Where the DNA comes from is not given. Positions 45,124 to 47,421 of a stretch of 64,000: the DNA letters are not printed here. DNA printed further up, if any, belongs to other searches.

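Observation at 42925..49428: Operon of a small-molecule kinase plus three tandem membrane-anchored Ldi-like paralogs: candidate undescribed lipid/isoprenoid-alcohol system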

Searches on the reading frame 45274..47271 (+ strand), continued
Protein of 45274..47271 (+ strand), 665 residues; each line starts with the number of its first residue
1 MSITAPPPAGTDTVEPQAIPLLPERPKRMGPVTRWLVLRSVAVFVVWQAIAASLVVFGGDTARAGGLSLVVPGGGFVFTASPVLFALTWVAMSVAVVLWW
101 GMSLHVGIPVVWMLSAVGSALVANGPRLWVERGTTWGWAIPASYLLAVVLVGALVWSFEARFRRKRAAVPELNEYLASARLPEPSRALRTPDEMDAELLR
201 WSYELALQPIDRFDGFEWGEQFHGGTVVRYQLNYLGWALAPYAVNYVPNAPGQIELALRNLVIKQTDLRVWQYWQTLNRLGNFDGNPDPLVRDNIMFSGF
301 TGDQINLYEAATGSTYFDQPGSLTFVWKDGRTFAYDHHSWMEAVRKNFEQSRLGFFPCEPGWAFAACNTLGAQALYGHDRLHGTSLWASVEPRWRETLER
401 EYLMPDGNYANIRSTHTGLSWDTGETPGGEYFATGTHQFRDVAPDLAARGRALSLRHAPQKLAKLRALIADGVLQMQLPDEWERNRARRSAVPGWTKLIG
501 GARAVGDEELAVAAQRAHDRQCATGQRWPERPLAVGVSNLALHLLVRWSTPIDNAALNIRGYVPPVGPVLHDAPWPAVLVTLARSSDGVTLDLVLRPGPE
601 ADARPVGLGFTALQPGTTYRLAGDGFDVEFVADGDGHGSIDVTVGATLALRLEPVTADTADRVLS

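Call 23: find_encoding_contigs(protein=P0107, flank=8000, max_places=2)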
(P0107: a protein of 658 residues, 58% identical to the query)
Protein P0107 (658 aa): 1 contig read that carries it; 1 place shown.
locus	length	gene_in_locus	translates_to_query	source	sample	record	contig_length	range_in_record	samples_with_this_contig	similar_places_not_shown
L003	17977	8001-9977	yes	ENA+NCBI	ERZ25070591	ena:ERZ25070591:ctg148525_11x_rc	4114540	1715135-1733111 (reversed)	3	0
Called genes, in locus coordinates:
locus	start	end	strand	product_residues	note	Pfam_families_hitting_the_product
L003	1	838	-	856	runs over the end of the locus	PF00403:HMA, PF00122:E1-E2_ATPase, PF00702:Hydrolase, PF08282:Hydrolase_3 (faint)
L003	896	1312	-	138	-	PF00376:MerR, PF13411:MerR_1, PF09278:MerR-DNA-bind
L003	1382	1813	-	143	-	PF04940:BLUF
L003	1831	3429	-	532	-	PF00990:GGDEF, PF00563:EAL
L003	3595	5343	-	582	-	PF00128:Alpha-amylase, PF02806:Alpha-amylase_C (weak)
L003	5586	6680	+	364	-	PF01636:APH, PF02958:EcKL (weak)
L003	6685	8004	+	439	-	-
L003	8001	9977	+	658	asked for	PF18566:Ldi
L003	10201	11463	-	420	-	PF00082:Peptidase_S8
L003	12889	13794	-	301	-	-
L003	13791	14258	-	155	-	PF07638:Sigma70_ECF (weak), PF08281:Sigma70_r4_2, PF04545:Sigma70_r4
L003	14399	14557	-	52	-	-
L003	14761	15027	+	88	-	-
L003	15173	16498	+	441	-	PF01844:HNH (faint)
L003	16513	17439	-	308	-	PF00459:Inositol_P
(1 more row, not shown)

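Call 24: find_encoding_contigs(protein=P0066, flank=8000, max_places=2)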
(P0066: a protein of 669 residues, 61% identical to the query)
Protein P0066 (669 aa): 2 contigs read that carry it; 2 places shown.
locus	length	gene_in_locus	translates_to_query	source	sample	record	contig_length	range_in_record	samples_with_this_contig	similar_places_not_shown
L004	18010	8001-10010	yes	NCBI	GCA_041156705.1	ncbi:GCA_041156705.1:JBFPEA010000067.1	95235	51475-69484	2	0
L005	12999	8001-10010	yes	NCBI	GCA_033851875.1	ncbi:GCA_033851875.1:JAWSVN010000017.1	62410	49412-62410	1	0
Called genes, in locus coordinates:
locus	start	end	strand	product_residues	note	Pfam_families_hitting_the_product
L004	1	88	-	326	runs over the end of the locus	PF02163:Peptidase_M50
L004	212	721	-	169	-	PF01613:Flavin_Reduct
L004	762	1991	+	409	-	PF00144:Beta-lactamase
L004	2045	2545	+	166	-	PF00484:Pro_CA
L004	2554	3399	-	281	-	PF12706:Lactamase_B_2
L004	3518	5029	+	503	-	-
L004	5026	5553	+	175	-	-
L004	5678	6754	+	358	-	PF01636:APH, PF02958:EcKL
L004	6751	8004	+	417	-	-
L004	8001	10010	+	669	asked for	PF18566:Ldi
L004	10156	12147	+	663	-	PF18566:Ldi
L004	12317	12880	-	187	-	PF00440:TetR_N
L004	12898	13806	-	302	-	PF00730:HhH-GPD, PF00633:HHH (weak)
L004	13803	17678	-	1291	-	PF00211:Guanylate_cyc, PF13176:TPR_7 (faint), PF00211:Guanylate_cyc (weak), PF13191:AAA_16, PF00515:TPR_1 (faint), PF07719:TPR_2 (faint), PF17874:TPR_MalT (weak), PF13424:TPR_12, +2 more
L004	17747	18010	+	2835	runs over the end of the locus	PF01839:FG-GAP (faint), PF13517:FG-GAP_3 (weak), PF13229:Beta_helix (weak)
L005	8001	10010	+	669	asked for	PF18566:Ldi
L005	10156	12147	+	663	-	PF18566:Ldi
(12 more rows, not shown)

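Call 30: find_related_loci(query=A2, collection=genome_contigs, flank=7000)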
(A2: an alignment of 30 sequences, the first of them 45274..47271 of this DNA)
Query A2 (665 aa) in genome_contigs; peptide patterns used: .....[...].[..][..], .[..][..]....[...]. (x = any residue, [..] = any of these).
70 stretches matched a pattern; 65 encode a relative of the query (tblastn E <= 1e-3); 59 distinct loci.
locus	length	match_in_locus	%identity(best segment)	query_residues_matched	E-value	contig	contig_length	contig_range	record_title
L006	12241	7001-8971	76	1-657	0e+0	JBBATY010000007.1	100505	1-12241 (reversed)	MAG: Ilumatobacteraceae bacterium isolate EUL_283 ctg7-EUL_283, whole genome shotgun sequence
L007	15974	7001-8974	73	11-659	0e+0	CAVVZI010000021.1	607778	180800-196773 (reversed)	MAG: Ilumatobacteraceae bacterium isolate MFD00392.bin.2.326 genome assembly, contig: contig_8858, whole genome shotgun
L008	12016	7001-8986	74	1-662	0e+0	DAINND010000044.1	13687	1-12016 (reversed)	MAG TPA_asm: Ilumatobacteraceae bacterium isolate CTOTU1217 NODE_3129_length_13687_cov_7.473225, whole genome shotgun se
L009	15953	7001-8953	74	21-665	0e+0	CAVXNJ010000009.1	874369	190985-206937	MAG: uncultured Acidimicrobiales bacterium isolate MFD02832.bin.1.185 genome assembly, contig: contig_5799, whole genome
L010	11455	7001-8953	73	11-654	0e+0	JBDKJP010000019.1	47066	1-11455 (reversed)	MAG: Actinomycetota bacterium isolate guil_2019_sw_WHONDRS-S19S_0049_B_bin.36 scaffold_1605929, whole genome shotgun seq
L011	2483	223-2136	72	18-656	0e+0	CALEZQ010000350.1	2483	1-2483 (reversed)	MAG TPA_asm: uncultured actinobacterium isolate SRR1506988_bin.119_CONCOCT_v1.1_MAG genome assembly, contig: ERZ761606.2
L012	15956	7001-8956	72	12-661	0e+0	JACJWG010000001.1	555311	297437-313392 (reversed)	MAG: Acidimicrobiaceae bacterium isolate HK-STAS-ACTI-3 HK-STAS-ACTI-3_1, whole genome shotgun sequence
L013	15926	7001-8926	73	15-655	0e+0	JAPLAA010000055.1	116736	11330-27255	MAG: Actinomycetota bacterium isolate LacPavin_0818_WC50_MAG_70_14 LacPavin_0818_WC50_scaffold_214224, whole genome shot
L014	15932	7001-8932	74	12-655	0e+0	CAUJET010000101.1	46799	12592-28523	MAG: Actinomycetota bacterium isolate KLAP8 genome assembly, contig: KLAP8_731008, whole genome shotgun sequence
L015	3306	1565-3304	77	15-594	0e+0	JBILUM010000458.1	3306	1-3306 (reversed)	MAG: Ilumatobacteraceae bacterium isolate ME2018-08-06_3300044608_group8_bin193 Rohwer_bin109_scaffold_71551_c1, whole g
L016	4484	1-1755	74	81-665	0e+0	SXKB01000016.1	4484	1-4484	MAG: Actinomycetota bacterium isolate F1-120-MAGs100 F1-120__c24978, whole genome shotgun sequence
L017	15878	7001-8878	72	21-655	0e+0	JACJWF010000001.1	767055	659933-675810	MAG: Acidimicrobiaceae bacterium isolate HK-STAS-ACTI-2 HK-STAS-ACTI-2_1, whole genome shotgun sequence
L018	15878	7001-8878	72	21-655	0e+0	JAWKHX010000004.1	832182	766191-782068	MAG: Ilumatobacteraceae bacterium isolate BC2.62 BC2.62.fa-4, whole genome shotgun sequence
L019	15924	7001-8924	76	16-654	0e+0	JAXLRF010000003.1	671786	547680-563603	MAG: Acidimicrobiales bacterium isolate STL-ACT2 C2.190.fa-3, whole genome shotgun sequence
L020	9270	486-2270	74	24-619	0e+0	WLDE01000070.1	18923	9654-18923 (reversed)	MAG: Actinomycetota bacterium isolate UFOp-RE-15aug16-175 RE-15aug16-175-c71, whole genome shotgun sequence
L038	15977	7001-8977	54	3-657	0e+0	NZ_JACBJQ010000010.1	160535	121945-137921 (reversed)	Mycolicibacterium vinylchloridicum strain CECT 8761 NODE_10, whole genome shotgun sequence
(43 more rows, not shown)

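Call 52: predict_structure(alignment_id=A2)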
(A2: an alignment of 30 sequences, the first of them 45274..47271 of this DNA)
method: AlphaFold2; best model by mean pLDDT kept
length: 665 residues; sequences in the alignment: 30
mean_pLDDT: 88.1   pTM: 0.88
mean pLDDT of the five models: 88.1, 87.9, 87.6, 86.1, 83.9
residues with pLDDT >= 90: 430; 70-90: 182; 50-70: 25; < 50: 28
segments of 3 or more residues with pLDDT < 50: 1-15, 427-429, 658-665
pLDDT, mean of each block of 10 residues (from residue 1): 37 59 91 89 92 95 95 94 94 87 80 94 81 89 94 91 92 93 90 97 95 85 76 95 97 97 93 82 85 84 97 97 94 97 93 82 81 95 95 90 82 76 52 63 86 87 93 95 81 92 93 96 94 93 92 91 96 95 97 95 88 97 95 97 94 75 35
secondary structure, 60 per line:
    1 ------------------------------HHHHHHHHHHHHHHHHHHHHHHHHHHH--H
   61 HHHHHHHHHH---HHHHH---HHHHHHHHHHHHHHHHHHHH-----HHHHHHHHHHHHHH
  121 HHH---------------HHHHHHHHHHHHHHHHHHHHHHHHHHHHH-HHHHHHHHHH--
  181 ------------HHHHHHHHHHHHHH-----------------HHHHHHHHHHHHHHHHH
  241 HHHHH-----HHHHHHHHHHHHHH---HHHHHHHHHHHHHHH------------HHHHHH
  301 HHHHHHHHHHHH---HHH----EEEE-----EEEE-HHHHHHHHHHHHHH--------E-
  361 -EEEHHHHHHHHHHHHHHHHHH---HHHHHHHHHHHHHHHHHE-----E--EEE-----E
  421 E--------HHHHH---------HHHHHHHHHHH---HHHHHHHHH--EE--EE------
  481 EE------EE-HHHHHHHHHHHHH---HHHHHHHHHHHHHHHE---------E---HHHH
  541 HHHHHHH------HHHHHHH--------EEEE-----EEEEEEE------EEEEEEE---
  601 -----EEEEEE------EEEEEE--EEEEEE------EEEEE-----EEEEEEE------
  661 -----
elements in order: H31-57 H60-70 H74-78 H82-101 H107-123 H139-167 H169-178 H193-206 H224-245 H251-264 H268-282 H295-312 E323-326 E332-335 H337-350 E362-364 H365-382 H386-402 E412-414 H430-434 H444-454 H458-466 H492-504 H508-522 H537-547 H554-560 E569-572 E578-584 E591-597 E606-611 E618-623 E626-631 E638-642 E648-654
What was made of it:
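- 45274..47271 (+): ldiA, 665 aa, a Lis-type membrane enzyme. Domains: TM module aa 31-167 (nt 45364-45774), (alpha/alpha)6 barrel aa ~190-560, C-terminal beta-sandwich aa 569-654. Catalytic-pair equivalents are Cys358 (nt 46345-46347) and Cys367 (nt 46372-46374). Met296 corresponds to Met125 and Phe300 to His129. AF2 pLDDT 88.1 (call 52).
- On Ldi/Lis family (Pfam PF18566), tested on ldiA and ldiB: AF2 model pLDDT 88.1 and pTM 0.88 (call 52).
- On Lis-type membrane-anchored subfamily: AF2 helices span residues 31-167 (call 52).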

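Call 57: fold_search(model_id=the predicted structure, library=pdb)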
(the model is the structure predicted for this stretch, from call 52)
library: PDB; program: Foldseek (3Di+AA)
matches with E <= 10: 683; with E <= 0.001: 35
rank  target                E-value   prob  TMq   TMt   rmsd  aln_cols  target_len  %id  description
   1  6tfr_E                1.7e-08  1.00  0.36  0.62   8.0       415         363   17  Linalool Dehydratase Isomerase C180A mutant (released 2020-10-07)
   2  5g1u_B                2.0e-08  1.00  0.36  0.62   6.9       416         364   17  Linalool Dehydratase Isomerase in complex with Geraniol (released 2017-01-11)
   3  6tfr_A                2.2e-08  1.00  0.36  0.62   7.8       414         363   15  Linalool Dehydratase Isomerase C180A mutant (released 2020-10-07)
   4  6tft_E                2.6e-08  1.00  0.36  0.62   7.6       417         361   16  Linalool Dehydratase Isomerase C171A mutant (released 2020-10-07)
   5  7ad2_D                2.7e-08  1.00  0.38  0.65   6.4       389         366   16  Linalool Dehydratase Isomerase G107T mutant (released 2021-10-06)
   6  5i3t_B                3.4e-08  1.00  0.36  0.62   7.6       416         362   16  Native Structure of the Linalool Dehydratase-Isomerase from Castellaniella defragrans (released 2016-06-01)
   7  6tfr_C                3.6e-08  1.00  0.37  0.64   7.0       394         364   15  Linalool Dehydratase Isomerase C180A mutant (released 2020-10-07)
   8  6tfr_B                3.7e-08  1.00  0.36  0.60   8.7       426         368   17  Linalool Dehydratase Isomerase C180A mutant (released 2020-10-07)
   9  6tfr_D                3.9e-08  1.00  0.36  0.61   8.5       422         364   16  Linalool Dehydratase Isomerase C180A mutant (released 2020-10-07)
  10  7ad2_C                4.3e-08  1.00  0.38  0.65   6.5       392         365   15  Linalool Dehydratase Isomerase G107T mutant (released 2021-10-06)
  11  6tft_D                4.5e-08  1.00  0.35  0.60   7.9       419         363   16  Linalool Dehydratase Isomerase C171A mutant (released 2020-10-07)
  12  5hlr_C                5.1e-08  1.00  0.38  0.65   7.0       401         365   18  Linalool dehydratase/isomerase: Ldi-apo (released 2016-04-27)
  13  6t9h_V                5.3e-08  1.00  0.37  0.64   7.2       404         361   16  C171S mutant of Linalool Dehydratase Isomerase (released 2020-10-07)
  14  7ad2_A                5.6e-08  1.00  0.38  0.66   6.6       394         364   15  Linalool Dehydratase Isomerase G107T mutant (released 2021-10-06)
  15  6thm_A                5.6e-08  1.00  0.37  0.63   8.3       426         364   15  Linalool Dehydratase Isomerase M125A mutant (released 2020-10-07)
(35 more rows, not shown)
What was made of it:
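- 45274..47271 (+): Foldseek top 27 hits are Ldi, E 2e-8, TM 0.60-0.66 (call 57).
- On Ldi/Lis family (Pfam PF18566), tested on ldiA and ldiB: The top 27 Foldseek PDB hits are all Ldi, E about 2e-8, TM 0.60-0.66 (call 57).
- Closest known: GH127 beta-L-arabinofuranosidase HypBA1. Same: It is the next-best fold match after Ldi (E 1.6e-4, call 57).
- AF2 plus Foldseek give Ldi as the top 27 hits (calls 52, 57).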

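Call 64: search_protein_representatives(alignment_id=A2)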
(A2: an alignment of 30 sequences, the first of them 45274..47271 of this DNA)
Query: 30 sequences, 657 profile positions. Proteins with E-value up to 0.001 (for the whole library): 1029; up to 1e-10: 612; up to 1e-30: 321. The best 150 are listed.
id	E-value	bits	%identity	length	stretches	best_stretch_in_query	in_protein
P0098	0.0e+00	1100.8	-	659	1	8-654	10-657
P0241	0.0e+00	1058.9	-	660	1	8-655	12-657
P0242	7.1e-251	850.9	-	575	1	1-455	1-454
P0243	2.3e-181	621.2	-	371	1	168-534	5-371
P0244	4.0e-176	603.9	-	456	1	13-466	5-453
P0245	1.9e-159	548.8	-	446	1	27-327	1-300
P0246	1.7e-155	535.7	-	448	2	279-417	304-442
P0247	7.0e-127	441.2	-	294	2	193-395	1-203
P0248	2.4e-119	416.3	-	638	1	156-463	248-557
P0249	8.5e-119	414.4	-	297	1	362-655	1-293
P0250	8.6e-119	414.4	-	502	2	313-446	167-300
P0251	1.2e-113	397.4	-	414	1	93-453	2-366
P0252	4.7e-111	388.9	-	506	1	10-248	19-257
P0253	4.4e-109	382.3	-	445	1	80-313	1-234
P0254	2.2e-108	380.1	-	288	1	16-296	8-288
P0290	5.1e-89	316.0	-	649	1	20-654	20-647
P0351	1.4e-73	265.1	-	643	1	12-653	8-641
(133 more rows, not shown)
